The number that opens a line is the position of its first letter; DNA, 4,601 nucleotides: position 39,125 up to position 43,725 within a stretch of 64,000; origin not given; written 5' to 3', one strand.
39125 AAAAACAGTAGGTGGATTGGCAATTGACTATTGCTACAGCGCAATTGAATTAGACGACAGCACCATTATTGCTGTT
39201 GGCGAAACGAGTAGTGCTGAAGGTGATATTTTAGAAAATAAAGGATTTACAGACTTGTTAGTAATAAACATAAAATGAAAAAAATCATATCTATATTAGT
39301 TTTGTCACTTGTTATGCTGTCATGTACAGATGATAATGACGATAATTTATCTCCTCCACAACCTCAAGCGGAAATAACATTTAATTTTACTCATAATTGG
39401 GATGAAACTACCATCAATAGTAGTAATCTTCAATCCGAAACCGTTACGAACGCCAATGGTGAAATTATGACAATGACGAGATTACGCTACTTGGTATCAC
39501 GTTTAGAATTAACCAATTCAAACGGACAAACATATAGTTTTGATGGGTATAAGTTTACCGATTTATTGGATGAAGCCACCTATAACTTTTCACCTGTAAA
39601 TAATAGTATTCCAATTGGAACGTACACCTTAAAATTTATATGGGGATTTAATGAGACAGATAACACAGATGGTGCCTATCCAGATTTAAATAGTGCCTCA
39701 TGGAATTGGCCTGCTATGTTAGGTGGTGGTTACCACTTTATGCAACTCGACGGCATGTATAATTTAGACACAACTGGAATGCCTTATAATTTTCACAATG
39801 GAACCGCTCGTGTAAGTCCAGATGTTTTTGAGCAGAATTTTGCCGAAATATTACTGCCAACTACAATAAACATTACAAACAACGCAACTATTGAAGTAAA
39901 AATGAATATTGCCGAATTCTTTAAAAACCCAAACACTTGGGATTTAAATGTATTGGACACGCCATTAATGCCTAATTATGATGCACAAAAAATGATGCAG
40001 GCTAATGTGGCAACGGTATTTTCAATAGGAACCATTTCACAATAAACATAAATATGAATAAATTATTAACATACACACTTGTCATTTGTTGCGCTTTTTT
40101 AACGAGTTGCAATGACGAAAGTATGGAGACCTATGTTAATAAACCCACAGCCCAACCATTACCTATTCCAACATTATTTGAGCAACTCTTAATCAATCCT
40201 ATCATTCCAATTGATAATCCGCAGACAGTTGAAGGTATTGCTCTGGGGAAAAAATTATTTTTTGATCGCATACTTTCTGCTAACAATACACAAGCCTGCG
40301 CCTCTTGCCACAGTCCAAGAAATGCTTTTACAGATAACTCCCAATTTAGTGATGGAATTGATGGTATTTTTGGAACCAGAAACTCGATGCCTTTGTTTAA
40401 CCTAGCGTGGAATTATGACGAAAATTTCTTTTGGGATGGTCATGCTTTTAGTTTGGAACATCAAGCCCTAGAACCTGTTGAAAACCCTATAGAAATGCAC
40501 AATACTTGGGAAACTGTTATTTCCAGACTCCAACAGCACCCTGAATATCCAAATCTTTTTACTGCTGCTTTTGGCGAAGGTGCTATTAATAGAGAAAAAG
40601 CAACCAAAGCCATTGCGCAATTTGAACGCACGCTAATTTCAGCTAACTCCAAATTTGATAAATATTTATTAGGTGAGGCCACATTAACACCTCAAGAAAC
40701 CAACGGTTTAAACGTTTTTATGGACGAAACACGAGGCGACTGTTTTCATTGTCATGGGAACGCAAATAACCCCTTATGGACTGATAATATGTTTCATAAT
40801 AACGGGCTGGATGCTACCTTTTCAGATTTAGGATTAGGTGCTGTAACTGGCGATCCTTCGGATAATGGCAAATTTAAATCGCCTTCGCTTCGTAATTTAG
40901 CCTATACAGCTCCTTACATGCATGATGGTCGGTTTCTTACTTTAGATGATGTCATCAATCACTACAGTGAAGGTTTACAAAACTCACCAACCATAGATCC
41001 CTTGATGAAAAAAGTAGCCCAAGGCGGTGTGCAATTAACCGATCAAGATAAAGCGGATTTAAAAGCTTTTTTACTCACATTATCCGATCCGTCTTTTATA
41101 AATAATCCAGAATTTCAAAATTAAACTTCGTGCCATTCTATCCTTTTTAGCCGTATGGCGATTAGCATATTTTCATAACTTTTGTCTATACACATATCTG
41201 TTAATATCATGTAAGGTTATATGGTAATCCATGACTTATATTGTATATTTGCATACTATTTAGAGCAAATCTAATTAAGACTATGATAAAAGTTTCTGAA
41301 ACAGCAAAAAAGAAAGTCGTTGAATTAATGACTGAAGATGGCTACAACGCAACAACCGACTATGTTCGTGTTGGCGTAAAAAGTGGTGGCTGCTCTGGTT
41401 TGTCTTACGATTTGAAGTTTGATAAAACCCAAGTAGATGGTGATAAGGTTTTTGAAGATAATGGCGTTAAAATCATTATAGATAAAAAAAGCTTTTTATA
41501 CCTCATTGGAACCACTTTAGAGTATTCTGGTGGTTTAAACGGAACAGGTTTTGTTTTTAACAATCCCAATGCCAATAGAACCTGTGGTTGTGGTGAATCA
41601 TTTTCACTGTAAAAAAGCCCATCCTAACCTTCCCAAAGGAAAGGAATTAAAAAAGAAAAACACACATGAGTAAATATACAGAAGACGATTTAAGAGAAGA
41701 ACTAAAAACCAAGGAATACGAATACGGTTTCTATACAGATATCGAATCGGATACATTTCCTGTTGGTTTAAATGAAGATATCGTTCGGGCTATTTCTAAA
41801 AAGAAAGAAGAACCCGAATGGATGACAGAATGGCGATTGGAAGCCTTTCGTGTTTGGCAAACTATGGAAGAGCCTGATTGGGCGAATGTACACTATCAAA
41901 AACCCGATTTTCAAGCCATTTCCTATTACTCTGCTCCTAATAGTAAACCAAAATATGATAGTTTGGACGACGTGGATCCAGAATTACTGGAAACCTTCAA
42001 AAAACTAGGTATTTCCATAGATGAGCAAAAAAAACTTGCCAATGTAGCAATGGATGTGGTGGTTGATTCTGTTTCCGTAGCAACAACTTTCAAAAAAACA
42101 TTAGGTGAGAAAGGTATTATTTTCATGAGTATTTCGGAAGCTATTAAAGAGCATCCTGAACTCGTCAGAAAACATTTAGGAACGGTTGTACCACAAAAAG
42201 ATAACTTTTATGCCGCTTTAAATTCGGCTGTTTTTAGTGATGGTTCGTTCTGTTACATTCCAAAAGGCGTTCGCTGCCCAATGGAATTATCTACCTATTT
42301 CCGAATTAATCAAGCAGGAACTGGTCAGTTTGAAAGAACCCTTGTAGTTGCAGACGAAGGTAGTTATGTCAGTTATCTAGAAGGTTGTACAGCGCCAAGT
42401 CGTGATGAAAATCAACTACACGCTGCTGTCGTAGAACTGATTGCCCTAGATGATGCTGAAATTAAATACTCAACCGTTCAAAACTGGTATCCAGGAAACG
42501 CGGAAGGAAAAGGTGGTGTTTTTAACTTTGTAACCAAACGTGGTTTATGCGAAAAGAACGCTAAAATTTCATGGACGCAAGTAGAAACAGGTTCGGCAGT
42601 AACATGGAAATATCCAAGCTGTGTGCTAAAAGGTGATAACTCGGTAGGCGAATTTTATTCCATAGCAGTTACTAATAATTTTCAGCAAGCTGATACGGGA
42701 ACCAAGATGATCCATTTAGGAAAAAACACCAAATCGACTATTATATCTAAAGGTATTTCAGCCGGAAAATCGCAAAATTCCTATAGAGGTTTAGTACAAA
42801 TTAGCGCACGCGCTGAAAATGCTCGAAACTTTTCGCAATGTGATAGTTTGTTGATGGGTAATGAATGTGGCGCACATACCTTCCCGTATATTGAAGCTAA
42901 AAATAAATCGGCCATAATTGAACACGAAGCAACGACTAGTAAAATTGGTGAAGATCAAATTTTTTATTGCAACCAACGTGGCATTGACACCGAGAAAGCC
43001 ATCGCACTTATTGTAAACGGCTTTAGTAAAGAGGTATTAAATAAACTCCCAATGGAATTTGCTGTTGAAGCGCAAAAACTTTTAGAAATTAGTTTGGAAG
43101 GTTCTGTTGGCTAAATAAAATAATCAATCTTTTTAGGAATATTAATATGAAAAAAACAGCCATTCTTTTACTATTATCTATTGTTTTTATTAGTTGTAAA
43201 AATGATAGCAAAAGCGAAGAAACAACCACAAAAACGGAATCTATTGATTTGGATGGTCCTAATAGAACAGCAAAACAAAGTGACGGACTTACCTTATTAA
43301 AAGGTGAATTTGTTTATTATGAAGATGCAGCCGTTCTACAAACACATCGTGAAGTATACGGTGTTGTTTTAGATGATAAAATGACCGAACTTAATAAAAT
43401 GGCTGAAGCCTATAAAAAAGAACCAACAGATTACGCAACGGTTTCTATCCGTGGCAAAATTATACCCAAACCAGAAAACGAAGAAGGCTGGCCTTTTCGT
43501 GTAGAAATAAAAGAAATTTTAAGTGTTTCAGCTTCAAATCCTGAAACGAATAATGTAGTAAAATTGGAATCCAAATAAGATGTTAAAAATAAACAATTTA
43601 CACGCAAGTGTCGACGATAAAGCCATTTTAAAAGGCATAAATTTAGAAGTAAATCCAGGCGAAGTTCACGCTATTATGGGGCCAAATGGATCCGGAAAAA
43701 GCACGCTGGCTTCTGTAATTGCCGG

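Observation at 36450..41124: Four-lipoprotein operon joining a TSP3/choice-of-anchor-B propeller, a second propeller, MbnP and MbnH, with no methanobactin or TonB genes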

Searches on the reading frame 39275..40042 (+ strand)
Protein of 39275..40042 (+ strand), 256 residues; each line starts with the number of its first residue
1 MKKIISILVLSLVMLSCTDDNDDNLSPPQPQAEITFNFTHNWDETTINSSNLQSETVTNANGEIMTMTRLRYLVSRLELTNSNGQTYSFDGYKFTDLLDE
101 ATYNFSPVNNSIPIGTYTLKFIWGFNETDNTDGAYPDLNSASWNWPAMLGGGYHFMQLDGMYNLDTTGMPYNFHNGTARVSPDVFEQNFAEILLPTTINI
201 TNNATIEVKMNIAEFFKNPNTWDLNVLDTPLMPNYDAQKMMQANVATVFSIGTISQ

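Call 3: search_protein_families(library=pfam, proteins=[window:39275-40042:+], max_evalue=0.01)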
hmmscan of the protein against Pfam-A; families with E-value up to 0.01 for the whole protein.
window:39275-40042:+ (256 aa): 1 family
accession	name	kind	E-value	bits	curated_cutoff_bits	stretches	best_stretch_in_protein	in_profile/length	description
PF20243.3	MbnP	-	2e-25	90.2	27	1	32-224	2-181/189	MbnP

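Call 4: search_protein_families(library=ncbifam, proteins=[window:39275-40042:+], max_evalue=0.01)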
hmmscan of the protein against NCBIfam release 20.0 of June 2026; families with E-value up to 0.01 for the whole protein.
window:39275-40042:+ (256 aa): 2 families
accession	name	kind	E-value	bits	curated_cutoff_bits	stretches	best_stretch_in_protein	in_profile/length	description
NF052634.1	Riean_0653_fam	subfamily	0.00056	20.9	57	1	1-129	1-127/176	Riean_0653 family protein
TIGR04052.2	MbnP_like_WxW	equivalog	0.00099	18.6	140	0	125-220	113-209/257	MbnP family copper-binding protein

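Call 15: search_solved_structures(query=window:39275-40042:+, max_evalue=1, show_alignments=3)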
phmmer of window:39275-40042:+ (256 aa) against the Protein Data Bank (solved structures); distinct sequences matched with E-value up to 1: 0.

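Call 24: find_homologous_proteins(query=window:39275-40042:+, max_evalue=0.001)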
Query window:39275-40042:+ (256 aa): 1419 proteins with E <= 0.001 among 1723 candidates; the best 120 are listed.
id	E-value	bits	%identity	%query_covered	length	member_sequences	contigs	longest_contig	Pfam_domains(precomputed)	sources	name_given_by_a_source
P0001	8.0e-169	577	100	100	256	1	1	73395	PF20243.4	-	-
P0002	3.9e-140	483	84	100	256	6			PF20243.4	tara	tara:strand:- start:107936 stop:108706 length:771 start_codon:yes stop_codon:yes gene_type:complete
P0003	2.9e-138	477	81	100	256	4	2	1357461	PF20243.4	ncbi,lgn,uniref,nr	ncbi:hypothetical protein SAMN04487989_101420 [Bizionia echini]|uniref:Copper-binding protein MbnP-l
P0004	3.6e-137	474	82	100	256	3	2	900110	PF20243.4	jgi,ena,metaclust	metaclust:\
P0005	5.3e-135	467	82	100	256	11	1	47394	PF20243.4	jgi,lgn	-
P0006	4.9e-134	463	80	100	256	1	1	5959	PF20243.4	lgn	-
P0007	8.5e-134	463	79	100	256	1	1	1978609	PF20243.4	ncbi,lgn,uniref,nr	ncbi:MbnP family protein [Bizionia myxarmorum]|uniref:Copper-binding protein MbnP-like domain-contai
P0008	6.4e-128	443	75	100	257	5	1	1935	PF20243.4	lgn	-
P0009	2.8e-127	441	74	100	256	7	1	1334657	PF20243.4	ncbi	-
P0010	3.9e-126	437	74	100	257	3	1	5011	PF20243.4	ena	-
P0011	4.6e-125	434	75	100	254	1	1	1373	PF20243.4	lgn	-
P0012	7.4e-125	433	74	100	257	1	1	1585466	PF20243.4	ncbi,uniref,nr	ncbi:MbnP family protein [Hanstruepera flava]|uniref:MbnP family protein n=1 Tax=Hanstruepera flava 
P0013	2.8e-124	431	74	100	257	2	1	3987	PF20243.4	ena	-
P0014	5.5e-124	430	73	100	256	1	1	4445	PF20243.4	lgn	-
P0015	8.3e-124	430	74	100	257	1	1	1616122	PF20243.4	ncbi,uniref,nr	ncbi:MbnP family protein [Hanstruepera marina]|uniref:MbnP family protein n=1 Tax=Hanstruepera marin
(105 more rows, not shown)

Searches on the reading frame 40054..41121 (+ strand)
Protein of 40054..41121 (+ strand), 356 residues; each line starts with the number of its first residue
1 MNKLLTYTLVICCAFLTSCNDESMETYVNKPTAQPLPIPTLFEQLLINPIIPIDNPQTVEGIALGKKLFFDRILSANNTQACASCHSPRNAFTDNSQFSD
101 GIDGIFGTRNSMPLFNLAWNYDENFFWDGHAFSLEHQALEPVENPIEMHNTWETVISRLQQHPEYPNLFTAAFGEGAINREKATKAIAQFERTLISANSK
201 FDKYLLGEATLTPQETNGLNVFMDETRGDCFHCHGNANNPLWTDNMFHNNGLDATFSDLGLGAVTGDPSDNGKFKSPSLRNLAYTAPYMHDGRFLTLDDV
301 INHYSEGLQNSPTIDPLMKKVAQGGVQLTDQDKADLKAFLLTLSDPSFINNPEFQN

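Call 3: search_protein_families(library=pfam, proteins=[window:40054-41121:+], max_evalue=0.01)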
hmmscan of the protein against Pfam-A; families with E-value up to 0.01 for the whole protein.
window:40054-41121:+ (356 aa): 2 families
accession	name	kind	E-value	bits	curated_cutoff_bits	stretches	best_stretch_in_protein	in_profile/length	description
PF03150.19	CCP_MauG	-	1.3e-59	201.6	25.6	1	60-209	2-148/149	Di-haem cytochrome c peroxidase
PF00034.26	Cytochrom_C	-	0.00018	23.2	21.3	0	229-344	11-90/90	Cytochrome c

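Call 4: search_protein_families(library=ncbifam, proteins=[window:40054-41121:+], max_evalue=0.01)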
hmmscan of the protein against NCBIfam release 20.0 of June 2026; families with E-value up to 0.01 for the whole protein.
window:40054-41121:+ (356 aa): 5 families
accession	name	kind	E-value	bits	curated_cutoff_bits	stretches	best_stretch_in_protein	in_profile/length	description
TIGR04039.1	MXAN_0977_Heme2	hypoth_equivalog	5.9e-81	272.1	362.85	1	51-355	1-333/336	MbnH family di-heme enzyme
TIGR03791.1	TTQ_mauG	equivalog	1.5e-55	188.5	443.85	1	58-345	2-280/291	tryptophan tryptophylquinone biosynthesis enzyme MauG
TIGR03981.2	SAM_quin_mod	hypoth_equivalog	1.7e-27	96.4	340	2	176-306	225-360/411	His-Xaa-Ser system-associated MauG-like protein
NF052341.1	hydrazine_gamma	equivalog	0.00066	18.7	625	0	273-304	280-311/339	hydrazine synthase subunit gamma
TIGR04484.1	thiosulf_SoxA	equivalog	0.003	16.9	110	0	51-119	97-160/212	sulfur oxidation c-type cytochrome SoxA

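Call 16: search_solved_structures(query=window:40054-41121:+, max_evalue=0.001, show_alignments=3)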
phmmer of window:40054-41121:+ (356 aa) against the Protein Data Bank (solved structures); distinct sequences matched with E-value up to 0.001: 29.
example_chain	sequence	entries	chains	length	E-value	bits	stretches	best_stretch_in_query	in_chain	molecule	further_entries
6e1c_A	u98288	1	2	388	3.4e-54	187.6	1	45-355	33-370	Di-heme enzyme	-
9qdt_A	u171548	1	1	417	5.1e-41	144.2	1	51-302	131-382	Probable cytochrome c peroxidase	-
4aal_A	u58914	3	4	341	5e-38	134.4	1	40-302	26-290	CYTOCHROME C551 PEROXIDASE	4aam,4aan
4aao_A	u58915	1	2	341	6.6e-38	134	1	40-302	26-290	CYTOCHROME C551 PEROXIDASE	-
1iqc_A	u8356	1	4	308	7.4e-38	133.8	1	50-306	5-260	di-heme peroxidase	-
6qkn_A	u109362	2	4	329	8.9e-38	133.6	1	55-302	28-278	Cytochrome-c peroxidase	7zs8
6fu3_A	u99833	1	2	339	9.8e-38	133.4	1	55-302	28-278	Protein CcpR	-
2c1u_A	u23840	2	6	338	2.1e-37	132.4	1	53-345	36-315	DI-HAEM CYTOCHROME C PEROXIDASE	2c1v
3hq9_A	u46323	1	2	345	3e-36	128.5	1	4-301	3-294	Cytochrome c551 peroxidase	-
3hq8_A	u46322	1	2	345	2.1e-35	125.8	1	4-301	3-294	Cytochrome c551 peroxidase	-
1eb7_A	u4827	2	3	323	2.5e-35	125.5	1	60-301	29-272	CYTOCHROME C551 PEROXIDASE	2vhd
3o5c_A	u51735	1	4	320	3.2e-35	125.2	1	59-306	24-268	Cytochrome c551 peroxidase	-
3hq6_A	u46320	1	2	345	3.9e-35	124.9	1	4-301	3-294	Cytochrome c551 peroxidase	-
3rn1_A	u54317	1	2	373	3.7e-34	121.7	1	62-312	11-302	Methylamine utilization protein MauG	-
3hq7_A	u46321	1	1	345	5.3e-34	121.2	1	4-301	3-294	Cytochrome c551 peroxidase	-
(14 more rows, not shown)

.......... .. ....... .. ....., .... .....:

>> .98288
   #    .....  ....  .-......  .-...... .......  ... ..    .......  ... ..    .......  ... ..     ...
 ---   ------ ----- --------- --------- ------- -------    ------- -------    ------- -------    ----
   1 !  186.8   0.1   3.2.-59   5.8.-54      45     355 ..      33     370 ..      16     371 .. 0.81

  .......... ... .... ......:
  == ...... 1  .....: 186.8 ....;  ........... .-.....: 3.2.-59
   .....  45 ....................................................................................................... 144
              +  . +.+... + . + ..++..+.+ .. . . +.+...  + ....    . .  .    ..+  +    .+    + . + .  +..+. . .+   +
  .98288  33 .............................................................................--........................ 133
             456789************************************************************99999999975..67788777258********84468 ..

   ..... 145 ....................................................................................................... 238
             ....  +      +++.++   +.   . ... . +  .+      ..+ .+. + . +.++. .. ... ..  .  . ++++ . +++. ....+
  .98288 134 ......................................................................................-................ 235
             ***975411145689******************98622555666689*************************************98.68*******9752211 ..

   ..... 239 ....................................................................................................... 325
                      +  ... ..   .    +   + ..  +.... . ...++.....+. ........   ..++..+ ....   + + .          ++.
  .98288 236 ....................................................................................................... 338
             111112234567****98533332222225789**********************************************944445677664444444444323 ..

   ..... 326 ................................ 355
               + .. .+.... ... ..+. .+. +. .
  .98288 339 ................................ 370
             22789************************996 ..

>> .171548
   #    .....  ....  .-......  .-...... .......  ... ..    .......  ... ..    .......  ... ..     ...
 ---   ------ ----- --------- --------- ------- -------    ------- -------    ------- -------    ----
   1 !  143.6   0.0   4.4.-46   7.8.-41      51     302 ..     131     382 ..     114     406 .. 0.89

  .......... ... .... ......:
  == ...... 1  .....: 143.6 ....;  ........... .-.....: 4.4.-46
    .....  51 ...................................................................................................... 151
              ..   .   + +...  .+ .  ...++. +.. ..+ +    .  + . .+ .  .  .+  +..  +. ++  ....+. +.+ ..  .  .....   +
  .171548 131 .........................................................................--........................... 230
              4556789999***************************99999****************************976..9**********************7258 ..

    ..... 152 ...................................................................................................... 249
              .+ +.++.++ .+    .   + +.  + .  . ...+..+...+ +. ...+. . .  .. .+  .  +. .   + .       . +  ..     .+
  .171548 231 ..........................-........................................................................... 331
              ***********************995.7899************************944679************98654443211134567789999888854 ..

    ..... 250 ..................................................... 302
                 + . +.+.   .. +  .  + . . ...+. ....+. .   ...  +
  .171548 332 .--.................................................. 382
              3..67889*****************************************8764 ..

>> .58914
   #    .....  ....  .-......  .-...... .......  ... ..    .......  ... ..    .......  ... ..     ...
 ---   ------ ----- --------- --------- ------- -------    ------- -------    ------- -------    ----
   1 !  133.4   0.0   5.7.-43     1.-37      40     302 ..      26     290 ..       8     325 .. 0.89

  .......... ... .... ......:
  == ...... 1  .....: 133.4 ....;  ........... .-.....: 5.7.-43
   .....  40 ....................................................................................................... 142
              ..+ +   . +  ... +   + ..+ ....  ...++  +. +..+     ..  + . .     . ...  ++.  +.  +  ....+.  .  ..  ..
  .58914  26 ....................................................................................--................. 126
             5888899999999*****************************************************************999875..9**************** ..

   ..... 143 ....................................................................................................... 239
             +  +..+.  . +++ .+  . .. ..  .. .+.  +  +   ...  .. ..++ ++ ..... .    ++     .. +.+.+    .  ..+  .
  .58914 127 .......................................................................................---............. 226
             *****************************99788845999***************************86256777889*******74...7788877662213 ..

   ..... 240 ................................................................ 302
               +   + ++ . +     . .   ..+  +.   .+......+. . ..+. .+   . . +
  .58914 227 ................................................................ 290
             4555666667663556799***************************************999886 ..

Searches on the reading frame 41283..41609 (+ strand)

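Call 98: search_protein_families(library=ncbifam, proteins=[window:41283-41609:+], max_evalue=0.00001)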
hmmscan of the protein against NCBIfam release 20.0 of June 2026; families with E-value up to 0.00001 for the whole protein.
window:41283-41609:+ (109 aa): 7 families
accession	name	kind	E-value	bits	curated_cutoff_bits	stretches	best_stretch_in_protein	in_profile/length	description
TIGR00049.1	TIGR00049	subfamily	1.4e-33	115.2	58.8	1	2-108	1-105/106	iron-sulfur cluster assembly accessory protein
NF010147.0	PRK13623.1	equivalog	8e-31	106.6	117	1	2-108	10-114/115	iron-sulfur cluster insertion protein ErpA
TIGR02011.1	IscA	equivalog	1.3e-27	96.1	150.6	1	2-108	1-104/105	iron-sulfur cluster assembly protein IscA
NF007049.0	PRK09502.1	equivalog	6.3e-26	90.6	181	1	2-108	3-106/107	iron-sulfur cluster assembly protein IscA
TIGR01997.1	sufA_proteo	equivalog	3.5e-25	88.3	136.2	1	2-109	3-107/107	Fe-S cluster assembly scaffold SufA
NF007050.0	PRK09504.1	equivalog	6e-19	68.3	161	1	3-108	19-121/122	Fe-S cluster assembly scaffold SufA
NF038090.1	IscA_HesB_Se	subfamily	1.4e-11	44.6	85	1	1-104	1-100/101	IscA/HesB family protein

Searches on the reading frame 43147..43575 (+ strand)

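Call 28: search_protein_families(library=ncbifam, proteins=[window:43147-43575:+], max_evalue=0.01)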
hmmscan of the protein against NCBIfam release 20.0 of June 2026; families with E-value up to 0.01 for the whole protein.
window:43147-43575:+ (143 aa): 0 families

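Call 89: search_protein_families(library=pfam, proteins=[window:43147-43575:+], max_evalue=0.01)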
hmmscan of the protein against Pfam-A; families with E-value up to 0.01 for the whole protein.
window:43147-43575:+ (143 aa): 1 family
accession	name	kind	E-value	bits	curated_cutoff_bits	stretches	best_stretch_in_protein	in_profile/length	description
PF17185.10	NlpE_C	-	0.0011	19.7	22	1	51-115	7-70/90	NlpE C-terminal OB domain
